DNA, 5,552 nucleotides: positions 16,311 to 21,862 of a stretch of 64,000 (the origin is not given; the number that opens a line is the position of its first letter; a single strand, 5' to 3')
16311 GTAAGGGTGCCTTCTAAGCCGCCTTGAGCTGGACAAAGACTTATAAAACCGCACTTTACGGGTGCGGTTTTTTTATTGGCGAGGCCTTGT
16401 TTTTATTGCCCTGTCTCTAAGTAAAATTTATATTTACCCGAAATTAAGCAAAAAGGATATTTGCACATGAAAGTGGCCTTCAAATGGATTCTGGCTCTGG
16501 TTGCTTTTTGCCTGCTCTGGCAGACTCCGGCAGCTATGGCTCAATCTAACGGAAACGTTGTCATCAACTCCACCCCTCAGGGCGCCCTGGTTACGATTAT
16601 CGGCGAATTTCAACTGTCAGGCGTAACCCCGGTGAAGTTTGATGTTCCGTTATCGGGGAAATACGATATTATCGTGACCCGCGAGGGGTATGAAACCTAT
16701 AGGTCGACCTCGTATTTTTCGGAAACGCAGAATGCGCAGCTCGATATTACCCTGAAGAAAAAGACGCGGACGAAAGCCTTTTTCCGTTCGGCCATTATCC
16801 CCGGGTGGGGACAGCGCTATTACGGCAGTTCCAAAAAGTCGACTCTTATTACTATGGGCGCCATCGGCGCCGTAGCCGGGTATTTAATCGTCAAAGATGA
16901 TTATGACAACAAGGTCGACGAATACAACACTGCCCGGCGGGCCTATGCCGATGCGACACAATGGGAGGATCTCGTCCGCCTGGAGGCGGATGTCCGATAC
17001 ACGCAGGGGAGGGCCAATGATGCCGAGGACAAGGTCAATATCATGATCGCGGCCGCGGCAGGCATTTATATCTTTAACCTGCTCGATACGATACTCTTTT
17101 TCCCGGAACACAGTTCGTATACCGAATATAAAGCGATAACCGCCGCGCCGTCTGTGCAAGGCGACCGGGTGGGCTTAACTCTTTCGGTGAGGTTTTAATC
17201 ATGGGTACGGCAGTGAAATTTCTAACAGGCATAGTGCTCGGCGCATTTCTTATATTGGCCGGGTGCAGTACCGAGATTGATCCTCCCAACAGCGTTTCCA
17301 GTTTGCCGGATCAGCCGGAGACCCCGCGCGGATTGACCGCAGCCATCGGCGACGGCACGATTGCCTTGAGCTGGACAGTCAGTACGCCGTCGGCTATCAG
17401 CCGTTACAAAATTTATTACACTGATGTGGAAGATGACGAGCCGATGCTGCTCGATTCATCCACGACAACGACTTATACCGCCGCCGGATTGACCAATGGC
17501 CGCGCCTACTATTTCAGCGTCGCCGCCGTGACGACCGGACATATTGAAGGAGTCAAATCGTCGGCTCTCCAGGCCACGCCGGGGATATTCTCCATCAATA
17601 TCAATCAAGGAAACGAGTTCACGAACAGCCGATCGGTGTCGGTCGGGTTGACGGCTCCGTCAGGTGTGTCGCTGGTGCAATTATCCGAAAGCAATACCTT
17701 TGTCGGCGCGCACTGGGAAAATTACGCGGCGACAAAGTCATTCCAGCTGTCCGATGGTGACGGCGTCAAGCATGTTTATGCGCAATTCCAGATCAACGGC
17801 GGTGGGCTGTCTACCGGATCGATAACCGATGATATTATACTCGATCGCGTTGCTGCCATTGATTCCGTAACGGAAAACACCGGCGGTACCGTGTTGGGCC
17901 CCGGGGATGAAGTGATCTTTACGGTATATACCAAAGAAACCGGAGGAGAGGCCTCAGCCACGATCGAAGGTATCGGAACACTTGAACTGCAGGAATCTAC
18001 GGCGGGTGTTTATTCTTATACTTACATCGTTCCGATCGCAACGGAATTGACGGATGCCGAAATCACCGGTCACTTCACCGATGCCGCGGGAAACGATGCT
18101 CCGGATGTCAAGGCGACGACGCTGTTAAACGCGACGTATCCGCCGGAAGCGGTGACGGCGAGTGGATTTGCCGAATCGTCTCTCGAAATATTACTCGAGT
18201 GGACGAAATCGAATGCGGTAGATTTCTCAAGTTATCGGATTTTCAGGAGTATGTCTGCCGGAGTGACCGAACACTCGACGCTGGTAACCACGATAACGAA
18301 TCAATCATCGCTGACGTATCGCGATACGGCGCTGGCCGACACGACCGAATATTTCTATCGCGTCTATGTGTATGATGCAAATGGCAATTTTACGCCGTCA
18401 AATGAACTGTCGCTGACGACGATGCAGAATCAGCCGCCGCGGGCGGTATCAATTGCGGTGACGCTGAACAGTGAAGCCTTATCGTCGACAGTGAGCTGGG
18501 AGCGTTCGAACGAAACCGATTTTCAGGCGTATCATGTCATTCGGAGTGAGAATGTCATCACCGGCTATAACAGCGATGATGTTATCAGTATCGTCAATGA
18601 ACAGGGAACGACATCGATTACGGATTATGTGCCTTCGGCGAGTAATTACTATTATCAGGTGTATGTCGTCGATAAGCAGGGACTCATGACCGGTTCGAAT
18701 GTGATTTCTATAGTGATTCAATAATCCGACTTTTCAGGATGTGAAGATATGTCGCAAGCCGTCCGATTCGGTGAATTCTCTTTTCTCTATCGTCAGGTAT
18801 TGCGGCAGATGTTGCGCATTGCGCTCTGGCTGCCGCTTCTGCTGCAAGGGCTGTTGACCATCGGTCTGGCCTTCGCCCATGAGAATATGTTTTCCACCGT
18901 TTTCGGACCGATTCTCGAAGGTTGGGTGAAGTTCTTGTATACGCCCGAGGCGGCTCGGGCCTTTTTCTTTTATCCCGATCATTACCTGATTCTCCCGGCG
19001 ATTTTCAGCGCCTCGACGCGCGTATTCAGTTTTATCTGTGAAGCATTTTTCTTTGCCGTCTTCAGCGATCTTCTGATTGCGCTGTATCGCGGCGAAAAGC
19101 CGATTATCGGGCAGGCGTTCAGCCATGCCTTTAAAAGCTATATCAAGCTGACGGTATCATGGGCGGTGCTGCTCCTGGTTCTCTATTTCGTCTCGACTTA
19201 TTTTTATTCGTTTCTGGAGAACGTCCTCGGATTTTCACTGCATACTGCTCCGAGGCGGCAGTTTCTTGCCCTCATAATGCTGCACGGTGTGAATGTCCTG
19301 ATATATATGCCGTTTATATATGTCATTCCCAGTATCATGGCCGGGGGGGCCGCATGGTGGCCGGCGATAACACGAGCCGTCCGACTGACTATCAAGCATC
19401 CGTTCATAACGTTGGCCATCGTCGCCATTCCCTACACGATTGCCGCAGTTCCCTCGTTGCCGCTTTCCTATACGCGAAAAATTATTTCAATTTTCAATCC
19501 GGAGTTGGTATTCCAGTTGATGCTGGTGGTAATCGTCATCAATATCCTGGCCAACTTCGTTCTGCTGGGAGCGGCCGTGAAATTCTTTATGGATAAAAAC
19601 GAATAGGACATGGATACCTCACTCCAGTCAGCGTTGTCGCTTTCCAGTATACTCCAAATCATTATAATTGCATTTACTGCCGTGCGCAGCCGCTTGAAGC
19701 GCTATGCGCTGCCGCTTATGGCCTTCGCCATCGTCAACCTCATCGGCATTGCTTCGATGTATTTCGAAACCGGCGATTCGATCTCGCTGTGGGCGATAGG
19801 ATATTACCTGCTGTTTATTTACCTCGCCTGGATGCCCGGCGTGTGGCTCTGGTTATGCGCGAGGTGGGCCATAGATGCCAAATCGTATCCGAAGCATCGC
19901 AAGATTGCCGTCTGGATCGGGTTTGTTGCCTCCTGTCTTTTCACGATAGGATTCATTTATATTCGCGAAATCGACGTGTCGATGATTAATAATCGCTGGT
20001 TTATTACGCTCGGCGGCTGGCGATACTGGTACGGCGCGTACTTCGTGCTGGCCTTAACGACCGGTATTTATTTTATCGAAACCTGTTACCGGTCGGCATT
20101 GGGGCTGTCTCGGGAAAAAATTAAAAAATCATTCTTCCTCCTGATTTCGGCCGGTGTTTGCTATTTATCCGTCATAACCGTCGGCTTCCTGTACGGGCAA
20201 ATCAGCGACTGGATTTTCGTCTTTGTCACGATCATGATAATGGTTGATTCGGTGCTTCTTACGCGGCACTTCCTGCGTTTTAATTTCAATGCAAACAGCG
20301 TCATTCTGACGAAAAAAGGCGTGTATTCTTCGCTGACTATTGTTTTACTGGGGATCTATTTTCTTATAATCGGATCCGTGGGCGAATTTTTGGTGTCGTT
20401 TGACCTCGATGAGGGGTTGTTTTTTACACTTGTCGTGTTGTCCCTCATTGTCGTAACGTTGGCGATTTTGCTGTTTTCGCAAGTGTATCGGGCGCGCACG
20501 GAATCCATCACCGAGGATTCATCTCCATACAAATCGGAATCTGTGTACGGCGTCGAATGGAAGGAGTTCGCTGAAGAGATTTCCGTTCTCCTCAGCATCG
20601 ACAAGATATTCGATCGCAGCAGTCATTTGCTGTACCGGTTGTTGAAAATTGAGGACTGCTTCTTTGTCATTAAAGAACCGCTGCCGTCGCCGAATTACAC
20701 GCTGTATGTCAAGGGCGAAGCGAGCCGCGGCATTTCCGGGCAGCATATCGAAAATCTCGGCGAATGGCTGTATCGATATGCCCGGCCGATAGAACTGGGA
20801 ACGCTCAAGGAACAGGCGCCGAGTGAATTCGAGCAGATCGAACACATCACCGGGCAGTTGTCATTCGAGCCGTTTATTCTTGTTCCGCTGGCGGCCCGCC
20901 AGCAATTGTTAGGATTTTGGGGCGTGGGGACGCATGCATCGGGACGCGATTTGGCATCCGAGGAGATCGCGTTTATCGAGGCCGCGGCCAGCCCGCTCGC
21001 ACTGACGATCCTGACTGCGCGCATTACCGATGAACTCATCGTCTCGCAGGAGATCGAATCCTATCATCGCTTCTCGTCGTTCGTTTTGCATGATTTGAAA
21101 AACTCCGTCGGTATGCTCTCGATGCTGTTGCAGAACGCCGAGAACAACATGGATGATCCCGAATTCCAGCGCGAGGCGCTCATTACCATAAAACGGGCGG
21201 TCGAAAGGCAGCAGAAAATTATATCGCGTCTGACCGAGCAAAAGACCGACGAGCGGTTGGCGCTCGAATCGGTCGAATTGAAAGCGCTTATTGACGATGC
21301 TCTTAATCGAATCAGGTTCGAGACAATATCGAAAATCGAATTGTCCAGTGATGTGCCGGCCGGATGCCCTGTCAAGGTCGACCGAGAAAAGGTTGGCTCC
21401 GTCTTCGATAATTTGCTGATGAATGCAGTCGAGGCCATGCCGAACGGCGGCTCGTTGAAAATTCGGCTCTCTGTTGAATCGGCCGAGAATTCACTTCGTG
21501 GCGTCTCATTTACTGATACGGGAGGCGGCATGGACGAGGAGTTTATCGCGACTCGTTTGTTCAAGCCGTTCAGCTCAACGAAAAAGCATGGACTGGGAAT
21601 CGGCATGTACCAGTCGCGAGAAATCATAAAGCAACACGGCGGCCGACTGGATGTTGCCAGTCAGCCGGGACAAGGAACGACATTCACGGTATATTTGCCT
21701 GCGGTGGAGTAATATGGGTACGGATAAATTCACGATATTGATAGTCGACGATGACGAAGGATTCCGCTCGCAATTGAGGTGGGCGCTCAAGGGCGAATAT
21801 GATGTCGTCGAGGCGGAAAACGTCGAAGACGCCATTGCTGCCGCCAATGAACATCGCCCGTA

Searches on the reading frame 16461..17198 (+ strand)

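Call 6: search_protein_families(library=pfam, proteins=[window:16461-17198:+])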
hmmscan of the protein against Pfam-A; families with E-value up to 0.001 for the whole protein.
window:16461-17198:+ (245 aa): 2 families
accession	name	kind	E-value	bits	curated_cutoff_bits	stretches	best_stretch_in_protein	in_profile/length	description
PF08308.17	PEGA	-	3.6e-11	43.2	20.8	1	31-101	2-70/71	PEGA domain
PF18935.5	DUF5683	-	6.9e-10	39.6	26.7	1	101-210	3-109/151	Family of unknown function (DUF5683)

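Call 7: search_protein_families(library=ncbifam, proteins=[window:16461-17198:+])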
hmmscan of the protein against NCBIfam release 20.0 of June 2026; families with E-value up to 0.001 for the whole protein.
window:16461-17198:+ (245 aa): 1 family
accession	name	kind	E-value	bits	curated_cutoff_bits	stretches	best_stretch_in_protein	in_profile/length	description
NF047756.1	LIC11435_fam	equivalog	2.7e-10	39.6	380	1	88-223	174-320/360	LIC11435 family protein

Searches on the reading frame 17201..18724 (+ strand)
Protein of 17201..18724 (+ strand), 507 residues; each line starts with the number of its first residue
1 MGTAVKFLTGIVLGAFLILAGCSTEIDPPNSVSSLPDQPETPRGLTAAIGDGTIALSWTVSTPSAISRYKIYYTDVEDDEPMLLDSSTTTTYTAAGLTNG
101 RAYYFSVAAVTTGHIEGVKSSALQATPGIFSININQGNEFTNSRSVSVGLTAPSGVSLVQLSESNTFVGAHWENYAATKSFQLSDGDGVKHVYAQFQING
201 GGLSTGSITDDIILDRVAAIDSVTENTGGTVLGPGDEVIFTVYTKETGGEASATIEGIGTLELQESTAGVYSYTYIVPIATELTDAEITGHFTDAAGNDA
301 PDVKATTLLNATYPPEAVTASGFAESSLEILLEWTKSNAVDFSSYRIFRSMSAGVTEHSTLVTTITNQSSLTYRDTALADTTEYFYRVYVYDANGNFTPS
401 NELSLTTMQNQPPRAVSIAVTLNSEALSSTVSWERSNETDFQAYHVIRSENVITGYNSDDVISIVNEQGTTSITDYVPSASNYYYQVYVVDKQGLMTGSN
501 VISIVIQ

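Call 6: search_protein_families(library=pfam, proteins=[window:17201-18724:+])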
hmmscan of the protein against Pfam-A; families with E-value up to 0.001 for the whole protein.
window:17201-18724:+ (507 aa): 2 families
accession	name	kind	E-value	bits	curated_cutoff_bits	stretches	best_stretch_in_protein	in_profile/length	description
PF00041.27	fn3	-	2.1e-17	63.5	25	2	41-113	2-72/84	Fibronectin type III domain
PF25788.1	Ig_Rha78A_N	-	8.3e-08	32.9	27.4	0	338-403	31-96/105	Rha78A-like, N-terminal immunoglobulin domain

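Call 7: search_protein_families(library=ncbifam, proteins=[window:17201-18724:+])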
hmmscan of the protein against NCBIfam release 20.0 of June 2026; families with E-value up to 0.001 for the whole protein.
window:17201-18724:+ (507 aa): 0 families

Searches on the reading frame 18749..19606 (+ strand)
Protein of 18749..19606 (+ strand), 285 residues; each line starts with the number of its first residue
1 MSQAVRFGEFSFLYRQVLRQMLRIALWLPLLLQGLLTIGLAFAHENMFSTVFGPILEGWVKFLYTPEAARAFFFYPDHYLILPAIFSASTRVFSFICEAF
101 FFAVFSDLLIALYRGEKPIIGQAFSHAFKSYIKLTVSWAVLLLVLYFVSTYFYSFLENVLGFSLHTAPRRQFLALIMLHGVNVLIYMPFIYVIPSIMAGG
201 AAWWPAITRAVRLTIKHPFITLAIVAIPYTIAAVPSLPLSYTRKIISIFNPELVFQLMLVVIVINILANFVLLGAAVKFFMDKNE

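Call 6: search_protein_families(library=pfam, proteins=[window:18749-19606:+])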
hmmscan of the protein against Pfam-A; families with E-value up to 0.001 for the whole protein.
window:18749-19606:+ (285 aa): 0 families

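Call 7: search_protein_families(library=ncbifam, proteins=[window:18749-19606:+])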
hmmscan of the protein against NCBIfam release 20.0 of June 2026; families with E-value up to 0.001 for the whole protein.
window:18749-19606:+ (285 aa): 1 family
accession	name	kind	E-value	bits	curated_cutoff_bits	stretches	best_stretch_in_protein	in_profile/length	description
NF052431.1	MusI_fam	subfamily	0.00083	19.2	160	1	109-236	45-167/194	MusI family membrane protein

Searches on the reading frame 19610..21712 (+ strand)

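Call 6: search_protein_families(library=pfam, proteins=[window:19610-21712:+])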
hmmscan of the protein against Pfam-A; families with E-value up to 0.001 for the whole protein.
window:19610-21712:+ (700 aa): 3 families
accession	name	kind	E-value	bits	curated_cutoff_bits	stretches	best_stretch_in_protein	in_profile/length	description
PF02518.31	HATPase_c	-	8.2e-22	78.2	26.4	1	591-698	2-109/111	Histidine kinase-, DNA gyrase B-, and HSP90-like ATPase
PF00512.31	HisKA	-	4.9e-05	23.7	26.9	1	487-541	4-57/66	His Kinase A (phospho-acceptor) domain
PF14501.12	HATPase_c_5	-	0.00074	19.8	22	0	595-684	6-90/102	GHKL domain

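Call 7: search_protein_families(library=ncbifam, proteins=[window:19610-21712:+])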
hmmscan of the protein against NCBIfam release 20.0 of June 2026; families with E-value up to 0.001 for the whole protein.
window:19610-21712:+ (700 aa): 74 families (the best 25 are shown)
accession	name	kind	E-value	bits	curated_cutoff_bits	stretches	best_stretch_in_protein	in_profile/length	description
TIGR02916.1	PEP_his_kin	equivalog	2.8e-85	287.3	300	1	17-697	13-679/679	XrtA/PEP-CTERM system histidine kinase PrsK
NF008468.0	PRK11360.1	equivalog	9.8e-36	123.3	646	1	492-698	403-608/616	two-component system sensor histidine kinase AtoS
NF007688.0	PRK10364.1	equivalog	1.7e-26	93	479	1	521-698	277-451/460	two-component system sensor histidine kinase ZraS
NF010411.0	PRK13837.1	equivalog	2.8e-26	91.8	647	1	488-698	453-675/828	two-component system VirA-like sensor kinase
NF052574.1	HisKinEspCMyxo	equivalog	5.5e-26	91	1200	1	479-699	411-638/785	serine histidine kinase EspC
NF046044.1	PnpS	equivalog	2.1e-22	79.7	400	1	511-697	197-390/390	two-component system histidine kinase PnpS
NF006800.0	PRK09303.1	equivalog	2.4e-21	76.1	342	1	479-698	145-377/383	histidine kinase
NF046020.1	HisKinCckABruc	equivalog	4.2e-21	74.5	1000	1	479-698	474-707/868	cell cycle histidine kinase CckA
NF038348.1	T2SS_HK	subfamily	6.6e-21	74.3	450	1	551-697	428-572/574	histidine kinase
TIGR02966.1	phoR_proteo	equivalog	3.3e-20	72.4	334.2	1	487-695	116-332/333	phosphate regulon sensor histidine kinase PhoR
NF033092.0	HK_WalK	equivalog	4.2e-20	71.8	725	1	486-697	373-593/594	cell wall metabolism sensor histidine kinase WalK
NF041777.1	sens_FixL_Rhizob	equivalog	1.8e-19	69.8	850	1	581-698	364-481/485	sensor protein FixL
NF041880.1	EPS_EpsF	equivalog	1.6e-18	66.5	900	1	516-697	308-492/492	response regulator EpsF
NF053867.1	SprKinKinDBac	equivalog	2.3e-18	65.9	775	1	492-698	293-497/500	sporulation kinase KinD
NF010076.0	PRK13557.1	subfamily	8.3e-18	64.1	631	1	474-699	152-395/540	histidine kinase famiy protein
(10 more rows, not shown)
